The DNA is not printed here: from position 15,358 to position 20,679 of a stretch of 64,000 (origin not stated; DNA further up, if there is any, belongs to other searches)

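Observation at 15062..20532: Trypanosomatid-style receptor adenylate cyclase (PBP-like ectodomain - 1 TM - cyclase) in an intron-containing AT-rich genome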

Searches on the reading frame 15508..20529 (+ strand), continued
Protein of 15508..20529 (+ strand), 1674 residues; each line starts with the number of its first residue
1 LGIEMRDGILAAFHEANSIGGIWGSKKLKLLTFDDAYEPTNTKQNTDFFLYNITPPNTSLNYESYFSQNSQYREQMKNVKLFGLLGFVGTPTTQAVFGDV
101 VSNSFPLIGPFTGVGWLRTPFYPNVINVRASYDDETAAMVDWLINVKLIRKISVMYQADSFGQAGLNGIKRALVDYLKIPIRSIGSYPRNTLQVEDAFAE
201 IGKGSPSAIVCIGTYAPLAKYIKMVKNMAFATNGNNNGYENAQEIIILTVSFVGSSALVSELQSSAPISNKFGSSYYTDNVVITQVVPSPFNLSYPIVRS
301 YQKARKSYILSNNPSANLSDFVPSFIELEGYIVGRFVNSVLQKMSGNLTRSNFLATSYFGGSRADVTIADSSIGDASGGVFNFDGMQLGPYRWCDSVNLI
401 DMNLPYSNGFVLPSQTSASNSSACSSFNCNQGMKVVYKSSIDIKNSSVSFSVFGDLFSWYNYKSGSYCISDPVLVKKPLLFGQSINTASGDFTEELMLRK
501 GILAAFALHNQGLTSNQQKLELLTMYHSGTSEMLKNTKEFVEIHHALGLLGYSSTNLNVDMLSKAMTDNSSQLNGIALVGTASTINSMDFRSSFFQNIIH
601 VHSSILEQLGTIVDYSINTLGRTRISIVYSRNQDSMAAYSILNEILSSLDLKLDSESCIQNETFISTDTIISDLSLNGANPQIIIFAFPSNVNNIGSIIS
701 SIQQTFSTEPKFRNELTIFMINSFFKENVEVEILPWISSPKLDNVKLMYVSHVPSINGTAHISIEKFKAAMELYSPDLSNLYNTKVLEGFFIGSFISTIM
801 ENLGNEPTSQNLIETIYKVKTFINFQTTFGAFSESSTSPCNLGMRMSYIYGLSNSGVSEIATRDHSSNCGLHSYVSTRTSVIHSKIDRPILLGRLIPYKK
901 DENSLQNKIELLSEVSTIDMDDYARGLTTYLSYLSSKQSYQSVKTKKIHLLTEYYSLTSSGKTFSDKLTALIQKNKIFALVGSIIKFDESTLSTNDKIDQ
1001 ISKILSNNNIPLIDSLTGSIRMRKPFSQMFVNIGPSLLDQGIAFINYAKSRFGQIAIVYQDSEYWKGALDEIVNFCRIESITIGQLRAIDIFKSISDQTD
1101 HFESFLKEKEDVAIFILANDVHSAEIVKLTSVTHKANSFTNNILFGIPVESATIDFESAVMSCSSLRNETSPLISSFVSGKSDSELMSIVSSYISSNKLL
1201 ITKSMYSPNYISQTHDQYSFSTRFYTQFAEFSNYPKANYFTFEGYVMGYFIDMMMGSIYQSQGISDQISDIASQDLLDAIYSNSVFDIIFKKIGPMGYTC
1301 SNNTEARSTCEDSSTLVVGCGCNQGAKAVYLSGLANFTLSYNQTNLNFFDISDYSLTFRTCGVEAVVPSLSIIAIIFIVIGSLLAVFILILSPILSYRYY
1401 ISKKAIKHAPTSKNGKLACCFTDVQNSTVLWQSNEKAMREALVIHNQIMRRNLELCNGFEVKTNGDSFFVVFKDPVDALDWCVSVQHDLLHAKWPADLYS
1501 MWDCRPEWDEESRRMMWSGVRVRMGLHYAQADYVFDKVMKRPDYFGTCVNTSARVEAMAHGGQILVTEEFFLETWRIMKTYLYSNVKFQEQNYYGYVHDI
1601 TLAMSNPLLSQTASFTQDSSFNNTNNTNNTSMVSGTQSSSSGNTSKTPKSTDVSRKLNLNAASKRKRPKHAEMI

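Call 32: search_protein_families(library=pfam, proteins=[P0001, P0002, P0003, P0004, P0005, P0006], max_evalue=0.01)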
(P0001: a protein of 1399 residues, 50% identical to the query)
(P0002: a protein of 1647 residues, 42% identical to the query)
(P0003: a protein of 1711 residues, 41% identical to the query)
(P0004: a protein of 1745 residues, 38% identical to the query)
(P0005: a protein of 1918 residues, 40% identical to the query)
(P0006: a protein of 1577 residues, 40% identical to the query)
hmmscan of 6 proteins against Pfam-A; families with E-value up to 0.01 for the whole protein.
P0001 (1399 aa): 3 families
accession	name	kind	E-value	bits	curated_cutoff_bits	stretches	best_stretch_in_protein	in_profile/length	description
PF13458.12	Peripla_BP_6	-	3.7e-21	76.6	31.7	1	73-222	68-212/343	Periplasmic binding protein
PF25493.1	Peripla_BP_A-cyclase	-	5.6e-07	29.3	27.2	1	773-839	265-329/373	Adenylate cyclase, periplasmic binding protein-like domain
PF25495.1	Peripla_BP_A-cyclase_1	-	0.0049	17.2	27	0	602-685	3-86/144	Adenylate cyclase, periplasmic binding protein-like domain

P0002 (1647 aa): 3 families
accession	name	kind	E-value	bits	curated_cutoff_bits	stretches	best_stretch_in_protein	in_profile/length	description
PF13458.12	Peripla_BP_6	-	3.5e-22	80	31.7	2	122-219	65-159/343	Periplasmic binding protein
PF00211.25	Guanylate_cyc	-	9e-18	64.9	21.9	1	1400-1568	2-161/183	Adenylate and Guanylate cyclase catalytic domain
PF01094.35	ANF_receptor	-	2.4e-05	24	25.4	1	54-222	6-146/353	Receptor family ligand binding region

P0003 (1711 aa): 2 families
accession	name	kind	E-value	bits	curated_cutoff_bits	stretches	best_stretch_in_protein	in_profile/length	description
PF13458.12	Peripla_BP_6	-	1.7e-29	104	31.7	4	998-1151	59-209/343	Periplasmic binding protein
PF00211.25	Guanylate_cyc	-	1.2e-20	74.3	21.9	1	1412-1575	4-156/183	Adenylate and Guanylate cyclase catalytic domain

P0004 (1745 aa): 3 families
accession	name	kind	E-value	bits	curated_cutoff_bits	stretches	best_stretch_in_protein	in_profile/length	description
PF00211.25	Guanylate_cyc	-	2.9e-22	79.6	21.9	1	1402-1562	4-153/183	Adenylate and Guanylate cyclase catalytic domain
PF13458.12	Peripla_BP_6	-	3.4e-18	66.8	31.7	1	77-222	71-212/343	Periplasmic binding protein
PF25493.1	Peripla_BP_A-cyclase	-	7.5e-07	28.9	27.2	0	1157-1279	234-350/373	Adenylate cyclase, periplasmic binding protein-like domain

P0005 (1918 aa): 2 families
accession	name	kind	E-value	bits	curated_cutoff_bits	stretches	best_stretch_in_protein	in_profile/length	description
PF00211.25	Guanylate_cyc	-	3.5e-22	79.3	21.9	1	1499-1662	3-155/183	Adenylate and Guanylate cyclase catalytic domain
PF13458.12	Peripla_BP_6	-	5.1e-21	76.1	31.7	3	144-289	70-211/343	Periplasmic binding protein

P0006 (1577 aa): 5 families
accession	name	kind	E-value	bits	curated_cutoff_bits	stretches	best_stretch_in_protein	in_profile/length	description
PF00211.25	Guanylate_cyc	-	2.6e-21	76.5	21.9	1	1202-1358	11-156/183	Adenylate and Guanylate cyclase catalytic domain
PF13458.12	Peripla_BP_6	-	1.1e-18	68.5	31.7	2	2-231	95-313/343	Periplasmic binding protein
PF25493.1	Peripla_BP_A-cyclase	-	3.8e-09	36.5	27.2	1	171-246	256-326/373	Adenylate cyclase, periplasmic binding protein-like domain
PF01094.35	ANF_receptor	-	3.9e-09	36.5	25.4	1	775-904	43-170/353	Receptor family ligand binding region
PF25495.1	Peripla_BP_A-cyclase_1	-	8.7e-07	29.4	27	1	448-504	2-58/144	Adenylate cyclase, periplasmic binding protein-like domain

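Call 66: find_encoding_contigs(protein=P0001, flank=10000, max_places=3)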
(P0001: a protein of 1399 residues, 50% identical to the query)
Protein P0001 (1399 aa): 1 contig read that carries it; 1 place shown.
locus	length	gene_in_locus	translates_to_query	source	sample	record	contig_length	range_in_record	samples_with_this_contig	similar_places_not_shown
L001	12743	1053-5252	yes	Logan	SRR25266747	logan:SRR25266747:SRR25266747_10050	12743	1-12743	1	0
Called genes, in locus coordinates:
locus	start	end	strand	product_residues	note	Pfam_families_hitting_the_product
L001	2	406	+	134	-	?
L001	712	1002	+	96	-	-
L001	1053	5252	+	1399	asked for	PF13458:Peripla_BP_6, PF25493:Peripla_BP_A-cyclase (faint)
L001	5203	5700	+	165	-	-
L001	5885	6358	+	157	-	-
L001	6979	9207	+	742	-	PF25390:WD40_RLD (faint), PF13540:RCC1_2 (faint)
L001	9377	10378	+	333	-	-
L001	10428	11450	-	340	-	PF01731:Arylesterase (faint), PF08450:SGL (faint), PF17170:DUF5128 (faint), PF01436:NHL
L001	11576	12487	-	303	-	-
